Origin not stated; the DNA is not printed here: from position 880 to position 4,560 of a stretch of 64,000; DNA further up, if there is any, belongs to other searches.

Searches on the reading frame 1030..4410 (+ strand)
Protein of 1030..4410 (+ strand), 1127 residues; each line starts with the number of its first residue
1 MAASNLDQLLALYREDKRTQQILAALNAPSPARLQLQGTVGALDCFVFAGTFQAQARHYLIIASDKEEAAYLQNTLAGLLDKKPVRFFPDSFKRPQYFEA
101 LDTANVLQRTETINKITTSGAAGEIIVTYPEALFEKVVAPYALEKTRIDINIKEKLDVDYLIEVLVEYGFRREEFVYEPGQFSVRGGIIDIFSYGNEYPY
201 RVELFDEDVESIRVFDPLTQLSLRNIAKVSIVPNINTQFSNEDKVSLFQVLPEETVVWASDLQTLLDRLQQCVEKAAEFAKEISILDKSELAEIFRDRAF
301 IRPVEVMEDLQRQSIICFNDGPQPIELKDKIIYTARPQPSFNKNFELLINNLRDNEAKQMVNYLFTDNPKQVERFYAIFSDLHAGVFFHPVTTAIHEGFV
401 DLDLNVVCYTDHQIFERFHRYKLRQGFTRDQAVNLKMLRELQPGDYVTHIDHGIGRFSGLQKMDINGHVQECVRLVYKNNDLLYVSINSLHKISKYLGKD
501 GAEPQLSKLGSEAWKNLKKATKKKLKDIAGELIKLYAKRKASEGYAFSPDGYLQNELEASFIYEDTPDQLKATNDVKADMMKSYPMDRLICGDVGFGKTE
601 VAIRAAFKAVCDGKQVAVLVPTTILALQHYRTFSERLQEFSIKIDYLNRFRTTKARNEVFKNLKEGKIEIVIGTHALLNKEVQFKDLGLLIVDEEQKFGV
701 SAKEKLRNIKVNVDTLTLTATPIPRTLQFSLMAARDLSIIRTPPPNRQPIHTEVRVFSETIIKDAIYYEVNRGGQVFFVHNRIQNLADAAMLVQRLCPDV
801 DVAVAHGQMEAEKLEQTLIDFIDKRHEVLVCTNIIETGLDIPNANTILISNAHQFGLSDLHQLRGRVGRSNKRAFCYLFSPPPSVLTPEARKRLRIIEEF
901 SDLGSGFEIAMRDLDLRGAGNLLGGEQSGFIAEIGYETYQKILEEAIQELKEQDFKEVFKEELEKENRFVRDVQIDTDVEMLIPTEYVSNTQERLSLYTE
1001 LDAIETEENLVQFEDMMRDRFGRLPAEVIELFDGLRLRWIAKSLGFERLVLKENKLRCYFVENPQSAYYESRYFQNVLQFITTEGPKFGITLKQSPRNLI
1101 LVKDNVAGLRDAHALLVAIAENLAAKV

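Call 45: search_protein_families(library=pfam, proteins=[window:1030-4410:+], max_evalue=0.001)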
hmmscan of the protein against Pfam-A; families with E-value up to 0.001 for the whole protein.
window:1030-4410:+ (1127 aa): 7 families
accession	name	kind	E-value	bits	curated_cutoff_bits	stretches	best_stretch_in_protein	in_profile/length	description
PF03461.20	TRCF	-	5.1e-25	88.1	25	1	978-1069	2-93/95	TRCF domain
PF17757.6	UvrB_inter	-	8.5e-24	83.9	22.9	1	148-234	1-88/91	UvrB interaction domain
PF00270.35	DEAD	-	1.7e-23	83.6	26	1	566-727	1-164/167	DEAD/DEAH box helicase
PF00271.37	Helicase_C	-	3.4e-23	82.4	23.5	1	764-870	8-109/110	Helicase conserved C-terminal domain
PF02559.22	CarD_TRCF_RID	-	3.2e-18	66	23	1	441-497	1-57/57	CarD-like/TRCF RID domain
PF04851.21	ResIII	-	2.9e-08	34.2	22.5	1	566-722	5-162/164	Type III restriction enzyme, res subunit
PF22590.2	Cas3-like_C_2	-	2.1e-05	25.2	27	1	773-871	2-105/106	CRISPR-associated nuclease/helicase Cas3, C-terminal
